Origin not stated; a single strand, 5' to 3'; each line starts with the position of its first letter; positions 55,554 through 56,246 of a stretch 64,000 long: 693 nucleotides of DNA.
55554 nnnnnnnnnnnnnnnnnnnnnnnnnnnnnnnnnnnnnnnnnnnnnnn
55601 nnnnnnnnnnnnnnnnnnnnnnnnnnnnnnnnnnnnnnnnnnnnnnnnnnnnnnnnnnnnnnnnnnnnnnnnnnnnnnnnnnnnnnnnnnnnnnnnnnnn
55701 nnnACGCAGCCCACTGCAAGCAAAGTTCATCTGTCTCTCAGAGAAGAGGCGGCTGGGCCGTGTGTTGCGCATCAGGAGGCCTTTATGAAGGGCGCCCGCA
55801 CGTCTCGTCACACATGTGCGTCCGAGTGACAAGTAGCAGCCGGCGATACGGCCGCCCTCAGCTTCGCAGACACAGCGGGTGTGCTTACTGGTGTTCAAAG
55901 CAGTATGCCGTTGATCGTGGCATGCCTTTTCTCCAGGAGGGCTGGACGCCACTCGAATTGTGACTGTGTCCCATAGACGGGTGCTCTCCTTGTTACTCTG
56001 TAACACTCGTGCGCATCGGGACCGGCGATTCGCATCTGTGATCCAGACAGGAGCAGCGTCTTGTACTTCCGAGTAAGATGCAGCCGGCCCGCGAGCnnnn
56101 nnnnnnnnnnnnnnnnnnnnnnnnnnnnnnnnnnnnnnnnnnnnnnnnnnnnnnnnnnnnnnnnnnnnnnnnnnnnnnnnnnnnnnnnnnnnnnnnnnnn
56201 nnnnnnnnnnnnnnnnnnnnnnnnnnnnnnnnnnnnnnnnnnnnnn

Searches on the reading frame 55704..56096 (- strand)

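Call 66: search_protein_families(library=pfam, proteins=[window:55704-56096:-], max_evalue=0.1)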
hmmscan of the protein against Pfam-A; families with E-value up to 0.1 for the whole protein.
window:55704-56096:- (131 aa): 1 family
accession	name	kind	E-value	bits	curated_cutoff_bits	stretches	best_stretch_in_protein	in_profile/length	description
PF24532.2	FIBL-2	-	0.094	12.9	27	0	73-89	11-27/30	Fibulin-2 domain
